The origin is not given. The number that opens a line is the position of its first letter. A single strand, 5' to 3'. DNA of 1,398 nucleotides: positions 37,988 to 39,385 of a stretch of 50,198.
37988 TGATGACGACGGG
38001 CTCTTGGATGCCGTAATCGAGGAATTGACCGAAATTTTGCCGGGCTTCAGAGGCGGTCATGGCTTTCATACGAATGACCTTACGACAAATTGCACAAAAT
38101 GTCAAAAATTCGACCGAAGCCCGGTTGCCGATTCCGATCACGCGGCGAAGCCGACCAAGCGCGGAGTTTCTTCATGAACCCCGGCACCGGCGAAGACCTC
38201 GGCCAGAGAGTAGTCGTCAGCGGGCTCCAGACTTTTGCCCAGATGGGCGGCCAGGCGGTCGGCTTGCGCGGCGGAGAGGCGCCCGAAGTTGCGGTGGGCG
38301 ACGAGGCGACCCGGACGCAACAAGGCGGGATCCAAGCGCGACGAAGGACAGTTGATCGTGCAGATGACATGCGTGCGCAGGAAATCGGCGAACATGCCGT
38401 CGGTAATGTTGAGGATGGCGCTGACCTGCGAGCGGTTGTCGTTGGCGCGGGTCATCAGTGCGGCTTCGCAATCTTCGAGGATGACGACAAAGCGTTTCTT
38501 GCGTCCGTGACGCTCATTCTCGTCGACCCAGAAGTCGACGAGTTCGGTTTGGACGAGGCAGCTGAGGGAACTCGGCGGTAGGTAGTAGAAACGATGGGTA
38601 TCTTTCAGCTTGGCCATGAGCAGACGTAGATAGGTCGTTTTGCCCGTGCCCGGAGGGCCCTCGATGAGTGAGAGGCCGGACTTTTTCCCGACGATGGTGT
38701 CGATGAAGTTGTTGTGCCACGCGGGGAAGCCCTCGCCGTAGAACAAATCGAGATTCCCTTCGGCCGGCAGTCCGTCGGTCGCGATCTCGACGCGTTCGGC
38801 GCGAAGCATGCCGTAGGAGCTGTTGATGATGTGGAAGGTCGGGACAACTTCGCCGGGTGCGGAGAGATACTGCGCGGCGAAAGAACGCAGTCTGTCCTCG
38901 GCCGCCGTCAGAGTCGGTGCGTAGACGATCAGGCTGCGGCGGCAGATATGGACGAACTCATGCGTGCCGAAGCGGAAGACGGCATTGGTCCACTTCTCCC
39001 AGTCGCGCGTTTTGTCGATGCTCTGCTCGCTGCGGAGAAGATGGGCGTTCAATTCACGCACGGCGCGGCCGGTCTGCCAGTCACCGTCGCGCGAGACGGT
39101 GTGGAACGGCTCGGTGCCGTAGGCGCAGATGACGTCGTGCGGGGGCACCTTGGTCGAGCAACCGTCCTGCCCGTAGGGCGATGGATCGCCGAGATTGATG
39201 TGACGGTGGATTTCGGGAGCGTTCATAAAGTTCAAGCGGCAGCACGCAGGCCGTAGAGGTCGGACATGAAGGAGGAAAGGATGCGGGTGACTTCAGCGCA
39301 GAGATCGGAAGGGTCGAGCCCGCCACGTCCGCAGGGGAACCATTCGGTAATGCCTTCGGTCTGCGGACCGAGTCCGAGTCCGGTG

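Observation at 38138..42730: Four-gene minus-strand cassette: small protein, BRCT-like MoxR/AAA_5 ATPase with deviant P-loop, HExxH-vWA protein and a classical AAA+ ATPase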

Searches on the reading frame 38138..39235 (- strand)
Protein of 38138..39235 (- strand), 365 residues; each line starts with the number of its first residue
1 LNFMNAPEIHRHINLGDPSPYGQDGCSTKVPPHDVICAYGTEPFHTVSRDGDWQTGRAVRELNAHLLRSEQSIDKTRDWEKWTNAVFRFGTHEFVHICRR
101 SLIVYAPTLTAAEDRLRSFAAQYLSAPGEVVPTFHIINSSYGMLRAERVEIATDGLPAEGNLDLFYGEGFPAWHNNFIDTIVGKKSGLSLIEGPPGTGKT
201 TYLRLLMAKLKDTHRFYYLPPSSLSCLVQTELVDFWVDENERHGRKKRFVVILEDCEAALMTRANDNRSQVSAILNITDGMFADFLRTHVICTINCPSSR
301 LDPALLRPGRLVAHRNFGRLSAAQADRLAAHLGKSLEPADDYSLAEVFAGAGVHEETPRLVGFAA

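Call 3: search_protein_families(library=pfam, proteins=[window:38138-39235:-], max_evalue=0.1)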
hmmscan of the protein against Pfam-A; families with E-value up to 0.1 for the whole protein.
window:38138-39235:- (365 aa): 20 families
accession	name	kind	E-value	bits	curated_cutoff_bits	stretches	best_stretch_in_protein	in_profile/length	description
PF00004.35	AAA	-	6.7e-09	36.7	21.2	1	190-318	2-130/131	ATPase family associated with various cellular activities (AAA)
PF13401.12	AAA_22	-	0.00011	23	27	1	186-235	5-57/130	AAA domain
PF13238.12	AAA_18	-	0.00012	23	29.4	1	190-289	2-92/128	AAA domain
PF13604.12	AAA_30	-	0.00036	20.7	27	1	178-210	10-42/191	AAA domain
PF13086.12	AAA_11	-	0.00041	20.6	27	1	184-211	16-42/257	AAA domain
PF20720.3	nSTAND3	-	0.00072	19.7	27.2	1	184-224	15-54/155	Novel STAND NTPase 3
PF13191.12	AAA_16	-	0.00073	20.5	32.6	1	184-226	22-63/167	AAA ATPase domain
PF13245.12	AAA_19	-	0.0023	18.6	25.1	1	185-215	10-40/134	AAA domain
PF01637.24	ATPase_2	-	0.0087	16.3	33.2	0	189-220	23-56/225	ATPase domain predominantly from Archaea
PF05729.18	NACHT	-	0.011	16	26.7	1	189-234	3-56/167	NACHT domain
PF07728.20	AAA_5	-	0.014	15.8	22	1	190-221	3-34/139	AAA domain (dynein-related subfamily)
PF00437.27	T2SSE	-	0.02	14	24.9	1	175-215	131-171/370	Type II/IV secretion system protein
PF02223.23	Thymidylate_kin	-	0.022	14.9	27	1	191-218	1-28/185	Thymidylate kinase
PF25199.1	nSTAND_NTPase5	-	0.04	14.2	34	1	179-219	34-76/145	Novel STAND NTPase 5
PF13671.12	AAA_33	-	0.041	14.6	27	0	190-211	3-24/143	AAA domain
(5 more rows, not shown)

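Call 4: search_protein_families(library=padloc, proteins=[window:38138-39235:-], max_evalue=0.1)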
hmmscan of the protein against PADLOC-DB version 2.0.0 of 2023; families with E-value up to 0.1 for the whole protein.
window:38138-39235:- (365 aa): 9 families
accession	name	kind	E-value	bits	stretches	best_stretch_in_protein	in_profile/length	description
PDLC04140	mad8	-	1.5e-06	26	1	184-245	25-70/314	mads_8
PDLC03924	MkoC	-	0.00066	15.8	1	190-209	270-289/1136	-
PDLC03921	MkoA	-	0.00078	15.2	1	185-205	1041-1061/1607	-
PDLC03920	MkoA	-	0.0025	14.2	1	188-204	633-649/1112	-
PDLC00915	TRIP13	-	0.013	12.9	1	187-210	64-87/302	TRIP13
PDLC05065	PDC-S68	-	0.054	9.2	1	185-209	619-643/1221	-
PDLC04959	PDC-S20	-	0.065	10.8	1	191-213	45-67/464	-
PDLC04475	PDC-M16A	-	0.08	9.4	0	185-219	30-64/721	-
PDLC04958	PDC-S20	-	0.082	10.2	0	175-215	16-57/458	-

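Call 5: search_protein_families(library=ncbifam, proteins=[window:38138-39235:-], max_evalue=0.1)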
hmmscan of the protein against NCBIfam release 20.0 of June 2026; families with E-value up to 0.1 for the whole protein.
window:38138-39235:- (365 aa): 12 families
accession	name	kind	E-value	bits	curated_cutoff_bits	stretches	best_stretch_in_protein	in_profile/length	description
TIGR03689.1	pup_AAA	equivalog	0.00089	18.1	504.75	1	190-342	220-388/512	proteasome ATPase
TIGR01243.1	CDC48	subfamily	0.0016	16.8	802.65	1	190-311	491-613/733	CDC48 family AAA ATPase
NF041000.1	ATPase_ComGA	equivalog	0.0052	15.8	300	1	175-212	117-154/267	competence type IV pilus ATPase ComGA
TIGR03819.1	heli_sec_ATPase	hypoth_equivalog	0.016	14.4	373.15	1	170-216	163-208/340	TadA family conjugal transfer-associated ATPase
TIGR01447.1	recD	equivalog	0.018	13.6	310.15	1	185-210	162-187/597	exodeoxyribonuclease V subunit alpha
TIGR00041.1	DTMP_kinase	equivalog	0.021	14.6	83.25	1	189-214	7-32/196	dTMP kinase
TIGR01448.2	helicase_RecD2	equivalog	0.025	12.7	500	1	185-214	330-359/713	SF1B family DNA helicase RecD2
TIGR01241.2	FtsH_fam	equivalog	0.032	13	600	0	261-311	274-323/598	ATP-dependent zinc metalloprotease FtsH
TIGR02533.1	type_II_gspE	equivalog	0.032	12.9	630.25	1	176-214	233-271/486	type II secretion system ATPase GspE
NF003069.1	PRK03992.1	subfamily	0.06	12.5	500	0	288-311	271-293/379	proteasome-activating nucleotidase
TIGR00376.1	TIGR00376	hypoth_equivalog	0.076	11.4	348.9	0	186-211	174-200/639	IGHMBP2 family helicase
NF008004.0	PRK10733.1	equivalog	0.076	11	1008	0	189-311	188-313/644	ATP-dependent zinc metalloprotease FtsH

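Call 15: search_solved_structures(query=window:38138-39235:-, max_evalue=0.01, show_alignments=2)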
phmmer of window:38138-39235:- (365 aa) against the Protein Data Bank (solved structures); distinct sequences matched with E-value up to 0.01: 96 (the best 60 are shown).
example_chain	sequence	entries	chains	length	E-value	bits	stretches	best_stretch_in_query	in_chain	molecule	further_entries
7wd3_A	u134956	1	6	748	1.2e-11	47.3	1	190-313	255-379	ATPase family gene 2 protein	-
7nku_A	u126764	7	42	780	1.4e-11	47.1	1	190-313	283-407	ATPase family gene 2 protein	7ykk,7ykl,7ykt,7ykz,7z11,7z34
7wbb_A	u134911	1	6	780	3.2e-11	45.9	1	190-313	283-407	AFG2 isoform 1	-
6oaa_B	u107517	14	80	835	6.5e-10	41.6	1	188-347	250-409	Cell division control protein 48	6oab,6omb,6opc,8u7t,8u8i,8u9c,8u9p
8dar_A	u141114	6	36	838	6.6e-10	41.6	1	188-347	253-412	Cell division control protein 48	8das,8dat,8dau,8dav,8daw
6oa9_A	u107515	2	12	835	1e-09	41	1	188-347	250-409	Cell division control protein 48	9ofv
6chs_H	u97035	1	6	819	1.3e-09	40.6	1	184-349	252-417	Putative cell division control protein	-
7wub_D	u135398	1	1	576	6.5e-08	35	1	188-347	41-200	Transitional endoplasmic reticulum ATPase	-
7wub_C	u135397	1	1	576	6.5e-08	35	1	188-347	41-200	Transitional endoplasmic reticulum ATPase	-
6mck_A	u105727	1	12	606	8e-08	34.7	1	188-347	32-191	Transitional endoplasmic reticulum ATPase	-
7rlj_A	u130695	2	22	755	1.7e-07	33.6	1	188-347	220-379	Transitional endoplasmic reticulum ATPase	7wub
8yka_A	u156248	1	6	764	1.8e-07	33.6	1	188-347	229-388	Transitional endoplasmic reticulum ATPase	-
5c18_A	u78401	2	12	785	2e-07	33.5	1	188-347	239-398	Transitional endoplasmic reticulum ATPase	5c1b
7y4w_A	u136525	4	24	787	2e-07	33.4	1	188-347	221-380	Transitional endoplasmic reticulum ATPase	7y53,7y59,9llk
5c19_A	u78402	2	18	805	2.1e-07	33.3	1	188-347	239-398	Transitional endoplasmic reticulum ATPase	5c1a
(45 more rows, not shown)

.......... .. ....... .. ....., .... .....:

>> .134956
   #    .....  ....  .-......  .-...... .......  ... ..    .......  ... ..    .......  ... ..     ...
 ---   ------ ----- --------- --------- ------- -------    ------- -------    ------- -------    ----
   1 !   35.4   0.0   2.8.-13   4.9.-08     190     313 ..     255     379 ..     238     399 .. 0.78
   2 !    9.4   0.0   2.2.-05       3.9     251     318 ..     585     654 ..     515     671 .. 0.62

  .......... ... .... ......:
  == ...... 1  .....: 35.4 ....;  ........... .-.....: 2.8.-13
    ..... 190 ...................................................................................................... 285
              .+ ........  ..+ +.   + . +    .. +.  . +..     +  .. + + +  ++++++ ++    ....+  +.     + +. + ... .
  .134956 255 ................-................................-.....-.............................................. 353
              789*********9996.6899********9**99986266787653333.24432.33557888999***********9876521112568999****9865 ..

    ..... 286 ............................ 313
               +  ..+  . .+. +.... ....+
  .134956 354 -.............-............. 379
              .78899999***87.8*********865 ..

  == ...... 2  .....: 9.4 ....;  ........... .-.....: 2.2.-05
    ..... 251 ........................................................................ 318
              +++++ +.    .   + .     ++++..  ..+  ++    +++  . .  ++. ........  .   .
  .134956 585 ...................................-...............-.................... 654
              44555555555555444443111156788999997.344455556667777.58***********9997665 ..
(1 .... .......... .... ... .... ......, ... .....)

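Call 34: find_homologous_proteins(query=window:38138-39235:-, max_evalue=0.00001)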
Query window:38138-39235:- (365 aa): 758 proteins with E <= 0.00001 among 8000 candidates; the best 120 are listed.
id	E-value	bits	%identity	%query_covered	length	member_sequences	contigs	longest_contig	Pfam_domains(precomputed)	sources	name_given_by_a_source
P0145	1.4e-238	809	95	99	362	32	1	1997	PF00004.36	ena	-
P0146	2.6e-218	742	88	99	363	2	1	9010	PF00004.36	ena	-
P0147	1.1e-217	740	87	99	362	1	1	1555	PF00004.36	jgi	-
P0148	2.7e-217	739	87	99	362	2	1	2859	PF00004.36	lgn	-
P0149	1.1e-213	727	85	99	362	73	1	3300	PF00004.36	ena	-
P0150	3.9e-212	722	85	99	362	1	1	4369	PF00004.36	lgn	-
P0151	2.4e-210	716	83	99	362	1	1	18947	PF00004.36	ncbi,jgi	jgi:hypothetical protein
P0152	5.8e-208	708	84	99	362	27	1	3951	PF00004.36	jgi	jgi:hypothetical protein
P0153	8.1e-208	708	83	99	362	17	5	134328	PF00004.36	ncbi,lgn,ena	-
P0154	5.1e-207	705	83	99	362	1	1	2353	PF00004.36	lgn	-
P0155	1.7e-203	693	82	99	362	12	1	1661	PF00004.36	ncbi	-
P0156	2.1e-201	687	80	99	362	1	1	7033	PF00004.36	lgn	-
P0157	3.5e-196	669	79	99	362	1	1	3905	PF00004.36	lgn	-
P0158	5.3e-194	662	78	99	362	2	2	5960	PF00004.36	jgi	jgi:hypothetical protein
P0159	4.6e-192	656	79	99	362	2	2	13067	PF00004.36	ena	-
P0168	1.0e-145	503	62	96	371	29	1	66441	PF00004.36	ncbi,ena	-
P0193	1.8e-83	299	43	92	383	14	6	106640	PF00004.36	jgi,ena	-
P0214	2.6e-82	295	43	92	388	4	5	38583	PF00004.36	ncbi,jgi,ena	-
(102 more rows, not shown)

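Call 35: find_encoding_contigs(protein=P0168, flank=7000, max_places=2)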
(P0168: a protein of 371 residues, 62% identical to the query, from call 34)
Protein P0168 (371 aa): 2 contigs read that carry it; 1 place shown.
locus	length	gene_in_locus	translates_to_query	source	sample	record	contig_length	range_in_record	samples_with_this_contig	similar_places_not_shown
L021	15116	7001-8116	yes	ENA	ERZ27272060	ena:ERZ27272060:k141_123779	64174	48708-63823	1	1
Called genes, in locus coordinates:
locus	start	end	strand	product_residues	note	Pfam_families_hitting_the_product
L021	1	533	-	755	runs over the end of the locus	PF08487:VIT, PF00092:VWA, PF13519:VWA_2 (faint)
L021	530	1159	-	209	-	PF13411:MerR_1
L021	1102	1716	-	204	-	-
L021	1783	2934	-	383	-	PF13784:Fic_N, PF02661:Fic, PF21248:SoFic-like_C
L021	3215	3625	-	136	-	-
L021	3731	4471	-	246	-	-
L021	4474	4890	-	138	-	PF08308:PEGA (faint)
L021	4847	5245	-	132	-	PF08308:PEGA (weak)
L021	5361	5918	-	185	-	PF10722:YbjN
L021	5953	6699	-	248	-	-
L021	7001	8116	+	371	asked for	PF00004:AAA (weak)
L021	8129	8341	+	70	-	-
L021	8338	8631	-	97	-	-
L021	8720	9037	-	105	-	-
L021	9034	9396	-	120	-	-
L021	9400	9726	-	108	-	-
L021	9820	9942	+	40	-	-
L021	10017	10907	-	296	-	-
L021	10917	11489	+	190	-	-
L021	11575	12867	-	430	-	PF08238:Sel1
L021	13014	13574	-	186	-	-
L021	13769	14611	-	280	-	PF03783:CsgG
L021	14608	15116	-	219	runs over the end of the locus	-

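Call 36: find_encoding_contigs(protein=P0193, flank=7000, max_places=3)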
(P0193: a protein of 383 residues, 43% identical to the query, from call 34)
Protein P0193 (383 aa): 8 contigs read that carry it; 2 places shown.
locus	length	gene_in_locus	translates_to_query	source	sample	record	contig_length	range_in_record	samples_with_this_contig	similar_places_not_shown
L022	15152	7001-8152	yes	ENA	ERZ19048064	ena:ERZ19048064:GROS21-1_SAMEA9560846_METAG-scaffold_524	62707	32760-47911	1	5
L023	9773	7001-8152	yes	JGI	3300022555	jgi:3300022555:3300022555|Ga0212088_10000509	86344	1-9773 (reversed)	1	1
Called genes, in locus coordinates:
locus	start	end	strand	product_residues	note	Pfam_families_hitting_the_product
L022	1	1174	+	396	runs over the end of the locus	-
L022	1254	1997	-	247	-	PF02146:SIR2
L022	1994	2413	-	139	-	PF01850:PIN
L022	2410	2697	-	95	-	-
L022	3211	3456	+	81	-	PF04014:MazE_antitoxin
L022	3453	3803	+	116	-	PF02452:PemK_toxin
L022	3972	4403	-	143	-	PF01850:PIN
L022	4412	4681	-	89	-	-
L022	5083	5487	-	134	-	PF01850:PIN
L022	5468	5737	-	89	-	PF04014:MazE_antitoxin (weak)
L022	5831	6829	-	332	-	-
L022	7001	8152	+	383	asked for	PF00004:AAA (weak)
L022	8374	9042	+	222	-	PF00156:Pribosyltran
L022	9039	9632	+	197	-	-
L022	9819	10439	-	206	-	PF13521:AAA_28, PF02223:Thymidylate_kin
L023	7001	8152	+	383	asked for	PF00004:AAA (weak)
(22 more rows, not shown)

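Call 37: find_encoding_contigs(protein=P0214, flank=7000, max_places=3)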
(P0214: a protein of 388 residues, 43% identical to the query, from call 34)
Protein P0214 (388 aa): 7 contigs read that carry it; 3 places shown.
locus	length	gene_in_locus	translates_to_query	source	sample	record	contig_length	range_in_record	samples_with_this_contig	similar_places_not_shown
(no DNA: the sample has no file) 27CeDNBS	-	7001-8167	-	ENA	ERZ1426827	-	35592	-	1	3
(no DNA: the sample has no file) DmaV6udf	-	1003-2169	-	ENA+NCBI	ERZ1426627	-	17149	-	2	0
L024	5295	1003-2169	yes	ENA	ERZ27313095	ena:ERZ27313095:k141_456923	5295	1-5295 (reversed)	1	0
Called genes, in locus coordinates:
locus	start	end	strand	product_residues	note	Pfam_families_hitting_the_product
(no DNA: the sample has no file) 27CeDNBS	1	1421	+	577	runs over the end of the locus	PF03235:GmrSD_N, PF07510:GmrSD_C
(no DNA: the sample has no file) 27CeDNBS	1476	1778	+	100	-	-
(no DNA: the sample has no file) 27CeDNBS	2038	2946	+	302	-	-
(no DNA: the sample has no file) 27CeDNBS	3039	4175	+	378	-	PF02491:SHS2_FTSA, PF06723:MreB_Mbl, PF14450:FtsA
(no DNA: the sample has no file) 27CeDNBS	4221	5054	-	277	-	PF00149:Metallophos, PF12850:Metallophos_2 (faint)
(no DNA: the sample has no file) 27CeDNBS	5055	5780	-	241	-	-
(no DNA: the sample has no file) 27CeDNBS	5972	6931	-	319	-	-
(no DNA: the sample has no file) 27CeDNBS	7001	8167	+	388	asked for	PF00004:AAA (weak)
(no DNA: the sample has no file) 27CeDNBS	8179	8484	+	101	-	-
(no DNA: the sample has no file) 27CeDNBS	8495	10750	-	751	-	-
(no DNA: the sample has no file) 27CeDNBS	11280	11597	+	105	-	-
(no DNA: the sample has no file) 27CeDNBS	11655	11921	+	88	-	-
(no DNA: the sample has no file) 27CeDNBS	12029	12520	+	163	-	-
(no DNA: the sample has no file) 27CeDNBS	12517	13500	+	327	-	PF08401:ArdcN, PF18818:MPTase-PolyVal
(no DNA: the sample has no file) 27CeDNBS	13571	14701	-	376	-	-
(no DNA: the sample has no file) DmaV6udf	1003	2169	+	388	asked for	PF00004:AAA (weak)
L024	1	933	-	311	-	?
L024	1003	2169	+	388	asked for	PF00004:AAA (weak)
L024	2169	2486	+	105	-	-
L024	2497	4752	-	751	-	-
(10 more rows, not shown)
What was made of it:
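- Closest known: Bcs1. Different: It belongs to a family of 758 or more proteins (E below 1e-5) whose sampled members (four loci, three distinct contexts) lie in bacterial islands and mobile elements (calls 34-37).
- Stand-alone D-like genes lie next to TrwC relaxase and ArdC genes and inside toxin-antitoxin arrays (calls 35-37).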

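Call 51: predict_structure(alignment_id=A1)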
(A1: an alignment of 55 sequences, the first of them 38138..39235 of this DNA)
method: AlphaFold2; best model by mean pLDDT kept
length: 365 residues; sequences in the alignment: 55
mean_pLDDT: 85.7   pTM: 0.72
mean pLDDT of the five models: 85.7, 84.4, 83.8, 81.8, 77.9
residues with pLDDT >= 90: 190; 70-90: 125; 50-70: 36; < 50: 14
segments of 3 or more residues with pLDDT < 50: 1-3, 24-26, 359-362
pLDDT, mean of each block of 10 residues (from residue 1): 55 62 57 88 91 95 96 88 95 93 96 98 87 90 89 89 93 96 91 93 95 94 86 88 88 88 72 83 82 90 82 93 94 90 88 50 46
secondary structure, 60 per line:
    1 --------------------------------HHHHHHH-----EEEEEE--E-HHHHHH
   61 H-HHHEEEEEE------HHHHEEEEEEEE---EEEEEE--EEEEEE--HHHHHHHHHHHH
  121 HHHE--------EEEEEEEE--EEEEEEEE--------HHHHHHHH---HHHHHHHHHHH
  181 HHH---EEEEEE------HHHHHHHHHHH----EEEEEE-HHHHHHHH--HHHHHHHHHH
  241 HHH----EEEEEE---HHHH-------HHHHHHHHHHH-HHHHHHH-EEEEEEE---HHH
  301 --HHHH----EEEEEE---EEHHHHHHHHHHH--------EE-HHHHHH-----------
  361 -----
elements in order: H33-39 E45-50 H55-61 E66-71 H78-81 E82-89 E93-98 E101-106 H109-123 E133-140 E143-150 H159-166 H170-183 E187-192 H199-209 E214-219 H221-228 H231-243 E248-253 H257-260 H268-278 H280-286 E288-294 H303-306 E311-316 H322-332 H344-349
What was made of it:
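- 38138..39235 (-): Gene D: a 365-aa soluble Bcs1/YjoB-like classical AAA+ ATPase. TTGA overlap with C. AlphaFold2 model: mean pLDDT 85.7 (call 51).
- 38726..39148 (-): N-terminal domain of D (residues 30-170), corresponding to the Bcs1-type middle domain. The model has pLDDT of about 88-98 per 10-residue block here (call 51).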

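Call 55: fold_search(model_id=the predicted structure, library=pdb)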
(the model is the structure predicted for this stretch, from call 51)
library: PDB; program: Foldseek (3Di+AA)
matches with E <= 10: 1749; with E <= 0.001: 1061
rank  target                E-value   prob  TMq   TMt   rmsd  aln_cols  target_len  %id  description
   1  9gsn_A                1.4e-11  1.00  0.44  0.42   8.3       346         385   17  Structure of the ATPgS-S1 state of the heptameric Bcs1 AAA-ATPase (released 2025-06-04)
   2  8tp1_A                2.8e-11  1.00  0.53  0.47   8.1       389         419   16  ATP-2 state of Bcs1 (C7 symmetrized) (released 2024-06-05)
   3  8t7u_A                3.2e-11  1.00  0.40  0.36  10.9       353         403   17  ADP-bound Bcs1 (unsymmetrized) (released 2024-06-05)
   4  6uks_A                3.8e-11  1.00  0.37  0.37  10.3       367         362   16  ATPgammaS bound mBcs1 (released 2020-02-05)
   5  8t14_A                7.0e-11  1.00  0.39  0.36  11.2       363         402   17  ADP-bound Bcs1 (C7 symmetrized) (released 2024-06-05)
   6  6ukp_A                7.0e-11  1.00  0.33  0.32  12.0       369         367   18  Apo mBcs1 (released 2020-02-12)
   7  8t5u_A                8.9e-11  1.00  0.40  0.40   9.3       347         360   18  ATP-1 state of Bcs1 (C7 symmetrized) (released 2024-06-05)
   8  8tby_A                9.4e-11  1.00  0.40  0.40  10.6       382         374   15  Apo Bcs1, unsymmetrized (released 2024-06-05)
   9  9gs2_A                1.7e-10  1.00  0.39  0.37   9.9       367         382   16  Structure of the Rieske bound Apo1 state of the heptameric Bcs1 AAA-ATPase (released 2025-06-04)
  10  7w42_A                9.7e-10  1.00  0.47  0.44   7.9       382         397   12  Crystal structure of Bacillus subtilis YjoB (released 2022-10-19)
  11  7w42_B                1.5e-09  1.00  0.48  0.44   8.0       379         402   13  Crystal structure of Bacillus subtilis YjoB (released 2022-10-19)
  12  6sh3_A                1.6e-09  1.00  0.36  0.35  10.2       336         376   14  Structure of the ADP state of the heptameric Bcs1 AAA-ATPase (released 2020-02-05)
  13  6uko_A                2.0e-09  1.00  0.36  0.35   9.7       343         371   17  Structure analysis of full-length mouse bcs1 complex (released 2020-02-12)
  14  6sh5_A                2.5e-09  1.00  0.40  0.43   8.0       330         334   14  Structure of the Apo2 state of the heptameric Bcs1 AAA-ATPase (released 2020-02-05)
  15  5gjq_M                4.9e-09  1.00  0.37  0.36  12.7       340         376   20  Structure of the human 26S proteasome bound to USP14-UbAl (released 2016-08-17)
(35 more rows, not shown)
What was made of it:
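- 38726..39148 (-): Foldseek alignments to Bcs1 span 330-389 columns, which includes this domain (call 55).
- On FtsH-type ternary system: The N-terminal domain of D (residues 30-170) is a mixed beta/alpha domain that aligns with the Bcs1 middle domain (calls 51, 55).
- On Bcs1/YjoB-like AAA ATPases: Foldseek matches full-length Bcs1 at E=1e-11 and YjoB at E=1e-9 (call 55). phmmer hits Bcs1 at E=4e-6 (call 15).
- Closest known: FtsH-type MoxR-vWA ternary conflict system. Different: Here D is a single AAA domain behind a Bcs1-type middle domain (calls 51, 55).
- Closest known: Bcs1. Same: D shares the two-domain fold (middle domain plus classical AAA), the E-D order in Walker B, and the second region of homology with RPGR (calls 15, 55).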
